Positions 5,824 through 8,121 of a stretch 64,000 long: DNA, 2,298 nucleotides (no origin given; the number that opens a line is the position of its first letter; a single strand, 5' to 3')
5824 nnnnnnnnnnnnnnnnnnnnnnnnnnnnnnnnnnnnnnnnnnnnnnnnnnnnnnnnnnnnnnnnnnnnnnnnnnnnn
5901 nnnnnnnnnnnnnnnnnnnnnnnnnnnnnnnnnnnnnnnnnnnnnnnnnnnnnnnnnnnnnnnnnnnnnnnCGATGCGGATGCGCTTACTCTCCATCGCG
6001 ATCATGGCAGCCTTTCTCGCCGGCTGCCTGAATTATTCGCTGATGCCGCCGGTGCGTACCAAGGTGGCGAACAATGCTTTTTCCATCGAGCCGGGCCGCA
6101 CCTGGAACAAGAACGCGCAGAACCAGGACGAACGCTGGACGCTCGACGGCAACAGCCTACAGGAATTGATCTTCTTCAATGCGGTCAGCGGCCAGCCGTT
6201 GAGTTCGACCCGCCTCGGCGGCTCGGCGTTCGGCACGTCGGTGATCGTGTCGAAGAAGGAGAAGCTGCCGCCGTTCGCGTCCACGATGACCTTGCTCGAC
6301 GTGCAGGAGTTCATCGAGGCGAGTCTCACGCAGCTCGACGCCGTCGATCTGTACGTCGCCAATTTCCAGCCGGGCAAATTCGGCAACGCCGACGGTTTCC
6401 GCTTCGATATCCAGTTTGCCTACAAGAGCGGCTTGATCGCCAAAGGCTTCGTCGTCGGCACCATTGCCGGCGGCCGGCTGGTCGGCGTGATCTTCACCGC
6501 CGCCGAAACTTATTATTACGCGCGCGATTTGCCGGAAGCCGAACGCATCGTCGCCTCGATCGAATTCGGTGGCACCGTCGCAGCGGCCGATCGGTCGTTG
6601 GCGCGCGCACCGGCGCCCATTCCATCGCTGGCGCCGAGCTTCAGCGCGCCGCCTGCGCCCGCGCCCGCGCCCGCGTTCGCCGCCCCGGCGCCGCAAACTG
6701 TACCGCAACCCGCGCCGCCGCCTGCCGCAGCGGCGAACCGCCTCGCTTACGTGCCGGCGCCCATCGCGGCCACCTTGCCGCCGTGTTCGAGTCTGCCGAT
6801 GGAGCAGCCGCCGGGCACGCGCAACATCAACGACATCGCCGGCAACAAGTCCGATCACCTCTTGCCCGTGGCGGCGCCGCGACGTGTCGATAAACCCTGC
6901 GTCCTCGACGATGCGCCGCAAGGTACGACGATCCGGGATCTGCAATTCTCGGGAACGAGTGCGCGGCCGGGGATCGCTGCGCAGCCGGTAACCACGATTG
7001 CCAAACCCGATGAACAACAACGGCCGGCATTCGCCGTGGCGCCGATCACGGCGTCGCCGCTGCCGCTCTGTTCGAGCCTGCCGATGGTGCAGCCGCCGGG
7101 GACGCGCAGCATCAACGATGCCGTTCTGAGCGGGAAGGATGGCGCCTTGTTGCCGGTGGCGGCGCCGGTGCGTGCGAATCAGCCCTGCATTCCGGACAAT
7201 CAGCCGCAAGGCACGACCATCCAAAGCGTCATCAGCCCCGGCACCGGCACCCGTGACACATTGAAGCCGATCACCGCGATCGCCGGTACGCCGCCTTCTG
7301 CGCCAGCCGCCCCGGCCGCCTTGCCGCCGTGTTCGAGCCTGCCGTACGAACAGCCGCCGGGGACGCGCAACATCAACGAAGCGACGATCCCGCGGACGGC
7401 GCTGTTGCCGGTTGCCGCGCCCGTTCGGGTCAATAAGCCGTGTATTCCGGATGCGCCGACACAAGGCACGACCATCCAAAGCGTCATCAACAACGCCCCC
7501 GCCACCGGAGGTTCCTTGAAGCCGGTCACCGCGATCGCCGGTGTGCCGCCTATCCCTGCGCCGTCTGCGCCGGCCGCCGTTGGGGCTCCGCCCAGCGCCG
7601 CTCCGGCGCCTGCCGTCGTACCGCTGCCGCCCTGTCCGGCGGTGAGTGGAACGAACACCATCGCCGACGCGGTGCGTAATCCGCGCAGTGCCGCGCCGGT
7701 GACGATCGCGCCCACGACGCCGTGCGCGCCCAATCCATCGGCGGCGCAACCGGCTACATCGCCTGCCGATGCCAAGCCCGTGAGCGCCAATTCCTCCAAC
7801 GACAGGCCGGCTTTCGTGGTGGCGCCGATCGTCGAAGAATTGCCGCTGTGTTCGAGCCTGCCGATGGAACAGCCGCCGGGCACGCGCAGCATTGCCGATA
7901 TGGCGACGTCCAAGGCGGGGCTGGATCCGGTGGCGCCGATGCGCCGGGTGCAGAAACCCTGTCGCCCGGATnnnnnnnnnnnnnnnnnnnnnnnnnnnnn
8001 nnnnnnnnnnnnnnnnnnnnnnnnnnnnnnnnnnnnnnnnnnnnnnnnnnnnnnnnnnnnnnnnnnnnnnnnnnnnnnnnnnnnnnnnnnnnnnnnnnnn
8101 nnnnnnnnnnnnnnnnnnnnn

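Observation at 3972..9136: Four-lipoprotein cluster: two different M48 metalloproteases sandwiching a Cys-repeat protein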

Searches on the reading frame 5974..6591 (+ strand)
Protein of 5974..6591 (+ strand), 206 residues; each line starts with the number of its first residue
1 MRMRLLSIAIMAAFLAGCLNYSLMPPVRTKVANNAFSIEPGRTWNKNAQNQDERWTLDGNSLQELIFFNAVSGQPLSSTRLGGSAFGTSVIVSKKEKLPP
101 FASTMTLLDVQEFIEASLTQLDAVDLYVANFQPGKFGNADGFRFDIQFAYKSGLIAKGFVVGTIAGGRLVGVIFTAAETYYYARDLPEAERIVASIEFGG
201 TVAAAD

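Call 19: find_homologous_proteins(query=window:5974-6591:+)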
Query seq(206 aa) (206 aa): 2 proteins with E <= 0.001 among 550 candidates.
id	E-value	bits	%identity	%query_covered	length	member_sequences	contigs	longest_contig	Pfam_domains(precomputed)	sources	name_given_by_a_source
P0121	9.3e-103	360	81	100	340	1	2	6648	-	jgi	jgi:hypothetical protein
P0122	5.3e-47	178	86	50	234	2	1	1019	-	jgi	jgi:hypothetical protein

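Call 26: search_solved_structures(query=A2, max_evalue=10)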
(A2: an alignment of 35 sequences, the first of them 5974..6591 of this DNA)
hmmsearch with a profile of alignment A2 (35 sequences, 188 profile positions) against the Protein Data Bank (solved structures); distinct sequences matched with E-value up to 10: 12.
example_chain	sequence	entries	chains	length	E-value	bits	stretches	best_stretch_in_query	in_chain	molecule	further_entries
9kz9_d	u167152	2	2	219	0.59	12.7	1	141-175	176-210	ACPI-d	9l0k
5boa_A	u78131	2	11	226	0.67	12.5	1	35-88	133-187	Translation initiation factor 2 (IF-2 GTPase)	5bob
4y13_A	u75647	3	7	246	0.8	12.3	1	30-86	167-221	Transcriptional regulator of ftsQAZ gene cluster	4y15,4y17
4lfu_A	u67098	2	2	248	0.81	12.3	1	30-86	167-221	Regulatory protein SdiA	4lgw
8za9_C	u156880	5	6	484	1.1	11.8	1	81-117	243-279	Butyrophilin subfamily 3 member A1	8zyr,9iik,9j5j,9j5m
8zjy_F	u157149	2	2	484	1.1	11.8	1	81-117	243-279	Butyrophilin subfamily 3 member A1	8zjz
5hm7_A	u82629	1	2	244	1.2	11.8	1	81-117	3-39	Butyrophilin subfamily 3 member A1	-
8zhr_F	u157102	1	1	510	1.2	11.7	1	81-117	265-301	Butyrophilin subfamily 3 member A1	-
9jqp_A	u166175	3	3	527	1.3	11.6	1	81-117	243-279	Butyrophilin subfamily 3 member A1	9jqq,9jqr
8zk1_F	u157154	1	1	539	1.3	11.6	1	81-116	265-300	Butyrophilin subfamily 3 member A1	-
8zjx_F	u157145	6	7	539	1.3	11.6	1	81-116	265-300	Butyrophilin subfamily 3 member A1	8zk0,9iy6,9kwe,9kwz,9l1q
2kzf_A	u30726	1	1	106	1.7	11.3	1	87-111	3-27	Ribosome-binding factor A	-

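Call 28: find_homologous_proteins(query=A2)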
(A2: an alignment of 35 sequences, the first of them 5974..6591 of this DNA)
Query A2 (35 sequences) (206 aa, profile of the alignment): 18 proteins with E <= 0.001 among 8000 candidates.
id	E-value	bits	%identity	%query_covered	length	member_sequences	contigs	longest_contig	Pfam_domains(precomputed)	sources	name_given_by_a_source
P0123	5.1e-62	227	33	88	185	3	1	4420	-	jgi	-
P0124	4.2e-56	207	38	92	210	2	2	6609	-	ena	-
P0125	4.5e-56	207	24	96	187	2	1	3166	-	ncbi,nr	ncbi:MAG: hypothetical protein H8E30_16395 [Alphaproteobacteria bacterium]|nr:hypothetical protein [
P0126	8.8e-54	200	26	96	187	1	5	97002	-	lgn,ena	-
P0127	9.1e-53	196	30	96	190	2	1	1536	-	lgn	-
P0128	1.2e-46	176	24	95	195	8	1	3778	-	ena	-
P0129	2.8e-46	175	25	95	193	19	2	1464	-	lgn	-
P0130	1.7e-45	173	29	99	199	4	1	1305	-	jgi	jgi:hypothetical protein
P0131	2.5e-45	172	27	93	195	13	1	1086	-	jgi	-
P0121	3.8e-45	172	81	100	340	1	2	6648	-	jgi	jgi:hypothetical protein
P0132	4.8e-45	171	30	88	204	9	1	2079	-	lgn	-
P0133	5.2e-45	171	28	91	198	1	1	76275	-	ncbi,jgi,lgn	jgi:hypothetical protein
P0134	3.5e-44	168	22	81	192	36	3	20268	-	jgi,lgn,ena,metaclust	metaclust:\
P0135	3.8e-44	168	25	76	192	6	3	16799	-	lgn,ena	-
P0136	6.1e-44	168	24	83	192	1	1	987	-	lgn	-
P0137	1.3e-43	167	26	82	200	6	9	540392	-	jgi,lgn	jgi:hypothetical protein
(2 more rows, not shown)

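Call 37: find_encoding_contigs(protein=P0121, flank=10000, max_places=3)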
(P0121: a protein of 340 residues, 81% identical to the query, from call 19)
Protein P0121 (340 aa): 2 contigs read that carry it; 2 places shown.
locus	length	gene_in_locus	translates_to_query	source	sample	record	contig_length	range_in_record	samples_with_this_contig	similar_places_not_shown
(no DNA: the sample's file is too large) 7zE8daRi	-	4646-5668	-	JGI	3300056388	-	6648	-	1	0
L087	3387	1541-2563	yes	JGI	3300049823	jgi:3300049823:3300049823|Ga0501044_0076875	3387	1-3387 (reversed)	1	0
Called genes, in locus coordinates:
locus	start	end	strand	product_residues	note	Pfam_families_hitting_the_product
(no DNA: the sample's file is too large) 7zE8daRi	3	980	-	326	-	?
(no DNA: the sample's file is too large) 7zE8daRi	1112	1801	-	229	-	PF01738:DLH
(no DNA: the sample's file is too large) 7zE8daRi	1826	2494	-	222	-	PF01738:DLH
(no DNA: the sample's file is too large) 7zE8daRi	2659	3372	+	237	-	-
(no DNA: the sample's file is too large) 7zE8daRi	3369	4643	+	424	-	PF01435:Peptidase_M48, PF07719:TPR_2 (faint), PF13371:TPR_9 (weak)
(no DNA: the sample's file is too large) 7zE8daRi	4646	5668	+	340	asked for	-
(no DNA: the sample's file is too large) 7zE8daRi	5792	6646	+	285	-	?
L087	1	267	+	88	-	?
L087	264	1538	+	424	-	PF01435:Peptidase_M48, PF07719:TPR_2 (faint), PF13371:TPR_9 (weak)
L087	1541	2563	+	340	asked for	-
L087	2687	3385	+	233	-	?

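Call 42: predict_structure(alignment_id=A3)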
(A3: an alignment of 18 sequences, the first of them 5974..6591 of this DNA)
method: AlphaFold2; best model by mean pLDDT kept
length: 206 residues; sequences in the alignment: 18
mean_pLDDT: 83.8   pTM: 0.80
mean pLDDT of the five models: 83.8, 81.5, 77.1, 74.2, 70.8
residues with pLDDT >= 90: 114; 70-90: 55; 50-70: 21; < 50: 16
segments of 3 or more residues with pLDDT < 50: 82-93, 203-206
pLDDT, mean of each block of 10 residues (from residue 1): 78 69 94 93 88 85 90 74 43 61 92 88 89 94 95 91 94 94 97 90 47
secondary structure, 60 per line:
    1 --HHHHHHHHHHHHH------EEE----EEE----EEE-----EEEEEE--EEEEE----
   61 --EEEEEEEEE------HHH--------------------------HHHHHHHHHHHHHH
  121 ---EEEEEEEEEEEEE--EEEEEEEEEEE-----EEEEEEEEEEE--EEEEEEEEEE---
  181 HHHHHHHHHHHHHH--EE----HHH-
elements in order: H3-15 E22-24 E29-31 E36-38 E44-49 E52-56 E63-71 H107-120 E124-136 E139-149 E155-165 E168-177 H181-194

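Call 46: fold_search(model_id=the predicted structure, library=pdb)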
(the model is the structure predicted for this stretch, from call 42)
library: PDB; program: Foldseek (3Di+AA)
matches with E <= 10: 1254; with E <= 0.001: 21
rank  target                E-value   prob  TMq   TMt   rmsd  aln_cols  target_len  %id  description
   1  9grx_0                2.5e-05  1.00  0.52  0.66   8.6       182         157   12  NDH-PSI-LHCI supercomplex from S. oleracea (released 2025-02-12)
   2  3hlz_A                9.0e-05  1.00  0.47  0.37   7.9       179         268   14  Crystal structure of BT_1490 (NP_810393.1) from BACTEROIDES THETAIOTAOMICRON VPI-5482 at 1.50 A resolution (released 2009-06-16)
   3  9gnw_P                1.1e-04  1.00  0.49  0.54  11.6       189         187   12  Universal PSII assembly intermediate (released 2025-09-17)
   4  8z9d_P                1.6e-04  1.00  0.49  0.53  11.5       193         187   10  cryo-EM structure of PSII-LHCII megacomplex from spinach (released 2024-11-13)
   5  1v2b_B                1.8e-04  1.00  0.50  0.65   7.5       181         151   14  Crystal Structure of PsbP Protein in the Oxygen-Evolving Complex of Photosystem II from Higher Plants (released 2004-05-18)
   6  4rti                  1.8e-04  1.00  0.51  0.58   9.3       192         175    9  The crystal structure of PsbP from Spinacia oleracea (released 2015-03-11)
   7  3hlz_B                1.9e-04  1.00  0.45  0.35   8.5       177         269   14  Crystal structure of BT_1490 (NP_810393.1) from BACTEROIDES THETAIOTAOMICRON VPI-5482 at 1.50 A resolution (released 2009-06-16)
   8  4rth_A                2.1e-04  1.00  0.54  0.65   8.1       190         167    9  The crystal structure of PsbP from Zea mays (released 2015-03-11)
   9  4rth_B                2.1e-04  1.00  0.49  0.59   8.0       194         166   10  The crystal structure of PsbP from Zea mays (released 2015-03-11)
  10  5xnl_P                2.4e-04  1.00  0.52  0.57   8.3       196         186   10  Structure of stacked C2S2M2-type PSII-LHCII supercomplex from Pisum sativum (released 2017-09-20)
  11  7pi0_P                2.9e-04  1.00  0.50  0.54  11.9       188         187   11  Unstacked compact Dunaliella PSII (released 2022-08-17)
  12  6kac_P                3.1e-04  1.00  0.50  0.54  10.7       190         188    9  Cryo-EM structure of the C2S2-type PSII-LHCII supercomplex from Chlamydomonas reihardtii (released 2019-10-23)
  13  7wff_f                3.5e-04  1.00  0.53  0.69   7.2       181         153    8  Subcomplexes B,M and L in the Cylic electron transfer supercomplex NDH-PSI from Arabidopsis (released 2022-03-16)
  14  7f9o_a                3.9e-04  1.00  0.50  0.65   7.3       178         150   15  PSI-NDH supercomplex of Barley (released 2021-12-22)
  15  8bd3_F1               3.9e-04  1.00  0.50  0.54  12.7       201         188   12  Cryo-EM structure of the Photosystem II - LHCII supercomplex from Chlorella ohadi (released 2023-08-09)
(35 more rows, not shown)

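Call 48: search_protein_families(library=pfam, alignment_id=A2, max_evalue=1)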
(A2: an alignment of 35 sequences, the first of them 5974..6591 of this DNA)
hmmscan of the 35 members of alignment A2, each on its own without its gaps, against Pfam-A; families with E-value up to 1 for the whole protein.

A. member 1, window:5974-6591:+ (206 aa): 0 families

B. families by the number of members that match (of 35 scanned): 15 families
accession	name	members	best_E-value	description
PF08139.17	LPAM_1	5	0.0014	Prokaryotic membrane lipoprotein lipid attachment site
PF06474.18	LPAM_MltD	2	0.037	MltD lipid attachment motif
PF19127.6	Choline_bind_3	1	0.0064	Choline-binding repeat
PF13627.12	LptM_cons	1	0.0065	LPS-assembly lipoprotein LptM, conserved region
PF04365.19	BrnT_toxin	1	0.024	Ribonuclease toxin, BrnT, of type II toxin-antitoxin system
PF01789.22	PsbP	1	0.038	PsbP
PF06938.16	DUF1285_N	1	0.059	Domain of unknown function (DUF1285), N-terminal domain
PF20487.3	DUF6726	1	0.065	Family of unknown function (DUF6726)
PF19346.4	DUF5924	1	0.092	Family of unknown function (DUF5924)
PF05223.17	MecA_N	1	0.12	NTF2-like N-terminal transpeptidase domain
PF17531.7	O_Spanin_T7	1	0.14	Spanin, outer lipoprotein subunit T7-like virus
PF09928.14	DUF2160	1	0.14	Predicted small integral membrane protein (DUF2160)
PF18628.8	P2_N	1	0.21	Viral coat protein P2 N-terminal domain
PF02627.25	CMD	1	0.22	Carboxymuconolactone decarboxylase family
PF14099.13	Polysacc_lyase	1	0.25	Polysaccharide lyase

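Call 67: find_encoding_contigs(protein=P0137, flank=5000, max_places=2)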
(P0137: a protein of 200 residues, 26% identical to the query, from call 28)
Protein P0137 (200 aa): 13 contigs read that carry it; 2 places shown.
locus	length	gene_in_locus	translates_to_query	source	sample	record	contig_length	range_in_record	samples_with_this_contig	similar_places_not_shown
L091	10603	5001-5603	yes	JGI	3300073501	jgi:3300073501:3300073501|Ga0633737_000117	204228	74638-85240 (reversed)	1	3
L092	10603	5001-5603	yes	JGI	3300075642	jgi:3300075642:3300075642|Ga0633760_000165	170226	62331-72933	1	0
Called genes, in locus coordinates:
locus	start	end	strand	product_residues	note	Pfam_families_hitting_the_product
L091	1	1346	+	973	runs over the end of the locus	-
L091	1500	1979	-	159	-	PF01451:LMWPc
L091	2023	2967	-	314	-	PF01171:ATP_bind_3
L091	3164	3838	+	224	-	-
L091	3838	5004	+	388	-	PF01435:Peptidase_M48, PF13371:TPR_9 (weak)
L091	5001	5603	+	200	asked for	-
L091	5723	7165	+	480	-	PF00128:Alpha-amylase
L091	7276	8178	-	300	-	PF01774:UreD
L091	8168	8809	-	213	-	PF03308:MeaB (faint), PF02492:cobW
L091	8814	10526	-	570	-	PF00449:Urease_alpha, PF01979:Amidohydro_1, PF07969:Amidohydro_3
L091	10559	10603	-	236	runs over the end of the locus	PF00547:Urease_gamma, PF00699:Urease_beta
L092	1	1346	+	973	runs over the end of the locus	-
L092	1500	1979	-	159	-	PF01451:LMWPc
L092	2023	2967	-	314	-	PF01171:ATP_bind_3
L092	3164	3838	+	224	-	-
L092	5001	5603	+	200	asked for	-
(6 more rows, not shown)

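Call 68: find_encoding_contigs(protein=P0126, flank=5000, max_places=2)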
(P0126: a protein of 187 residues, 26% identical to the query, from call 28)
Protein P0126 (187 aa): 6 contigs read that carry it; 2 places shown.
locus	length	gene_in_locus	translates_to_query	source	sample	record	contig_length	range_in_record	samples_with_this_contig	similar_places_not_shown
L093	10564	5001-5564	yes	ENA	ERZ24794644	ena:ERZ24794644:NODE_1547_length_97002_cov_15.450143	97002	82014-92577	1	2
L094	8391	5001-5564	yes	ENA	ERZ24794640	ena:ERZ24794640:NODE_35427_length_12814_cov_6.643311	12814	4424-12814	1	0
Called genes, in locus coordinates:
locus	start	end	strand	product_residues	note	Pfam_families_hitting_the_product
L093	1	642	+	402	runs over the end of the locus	PF02771:Acyl-CoA_dh_N, PF02770:Acyl-CoA_dh_M, PF00441:Acyl-CoA_dh_1, PF08028:Acyl-CoA_dh_2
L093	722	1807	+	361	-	PF10994:DUF2817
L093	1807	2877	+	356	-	PF10994:DUF2817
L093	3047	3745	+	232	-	-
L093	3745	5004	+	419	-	PF01435:Peptidase_M48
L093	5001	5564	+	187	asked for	-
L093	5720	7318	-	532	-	PF00732:GMC_oxred_N, PF05199:GMC_oxred_C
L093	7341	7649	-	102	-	-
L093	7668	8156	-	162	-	-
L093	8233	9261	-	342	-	PF00296:Bac_luciferase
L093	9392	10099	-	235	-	PF06508:QueC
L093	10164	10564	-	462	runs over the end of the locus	PF05762:VWA_CoxE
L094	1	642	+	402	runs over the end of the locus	PF02771:Acyl-CoA_dh_N, PF02770:Acyl-CoA_dh_M, PF00441:Acyl-CoA_dh_1, PF08028:Acyl-CoA_dh_2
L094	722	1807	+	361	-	PF10994:DUF2817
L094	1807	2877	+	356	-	PF10994:DUF2817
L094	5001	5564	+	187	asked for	-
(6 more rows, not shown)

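Call 69: find_encoding_contigs(protein=P0134, flank=5000, max_places=2)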
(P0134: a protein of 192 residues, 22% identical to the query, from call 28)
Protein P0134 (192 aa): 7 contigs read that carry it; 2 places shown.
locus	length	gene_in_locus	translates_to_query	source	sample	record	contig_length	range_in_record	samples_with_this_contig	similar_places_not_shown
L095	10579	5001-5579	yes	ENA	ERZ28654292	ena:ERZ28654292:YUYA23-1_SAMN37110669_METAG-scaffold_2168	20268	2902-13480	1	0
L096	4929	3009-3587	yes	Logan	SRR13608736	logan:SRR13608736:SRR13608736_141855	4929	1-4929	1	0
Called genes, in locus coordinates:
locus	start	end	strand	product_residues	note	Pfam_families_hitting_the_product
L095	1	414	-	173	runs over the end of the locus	PF01451:LMWPc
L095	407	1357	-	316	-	PF01171:ATP_bind_3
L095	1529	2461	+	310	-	-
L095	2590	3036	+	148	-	PF16156:DUF4864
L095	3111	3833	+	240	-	-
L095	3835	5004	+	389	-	PF01435:Peptidase_M48, PF13371:TPR_9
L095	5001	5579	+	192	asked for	-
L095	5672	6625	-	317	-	-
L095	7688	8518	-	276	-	PF00563:EAL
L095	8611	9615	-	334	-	PF00126:HTH_1, PF03466:LysR_substrate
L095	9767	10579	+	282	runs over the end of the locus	PF00135:COesterase (weak), PF20434:BD-FAE, PF07859:Abhydrolase_3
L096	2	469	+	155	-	?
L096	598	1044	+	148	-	PF16156:DUF4864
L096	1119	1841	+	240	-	-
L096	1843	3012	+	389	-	PF01435:Peptidase_M48, PF13371:TPR_9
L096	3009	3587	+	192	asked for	-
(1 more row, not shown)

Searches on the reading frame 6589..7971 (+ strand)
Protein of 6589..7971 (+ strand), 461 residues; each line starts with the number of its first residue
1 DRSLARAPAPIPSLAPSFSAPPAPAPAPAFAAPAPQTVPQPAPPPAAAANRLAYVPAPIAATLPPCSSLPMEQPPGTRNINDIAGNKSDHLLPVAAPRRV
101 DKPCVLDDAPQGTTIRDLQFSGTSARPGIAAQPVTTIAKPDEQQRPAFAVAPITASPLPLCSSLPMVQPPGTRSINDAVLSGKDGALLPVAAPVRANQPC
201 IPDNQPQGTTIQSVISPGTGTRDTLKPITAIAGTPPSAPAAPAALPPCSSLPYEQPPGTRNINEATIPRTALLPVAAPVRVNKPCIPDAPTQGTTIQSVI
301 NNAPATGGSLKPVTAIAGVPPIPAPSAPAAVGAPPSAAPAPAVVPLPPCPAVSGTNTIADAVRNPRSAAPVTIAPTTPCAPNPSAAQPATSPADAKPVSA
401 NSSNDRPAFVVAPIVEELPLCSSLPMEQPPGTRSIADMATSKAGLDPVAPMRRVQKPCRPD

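Call 56: search_protein_representatives(protein=window:6589-7971:+)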
Query: 461 residues. Proteins with E-value up to 0.001 (for the whole library): 3; up to 1e-10: 3; up to 1e-30: 1. The best 3 are listed.
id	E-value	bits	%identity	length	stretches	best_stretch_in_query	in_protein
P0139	1.2e-268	908.1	98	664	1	1-461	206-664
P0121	3.1e-18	82.7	60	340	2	237-316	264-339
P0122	2.2e-16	76.6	60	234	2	237-316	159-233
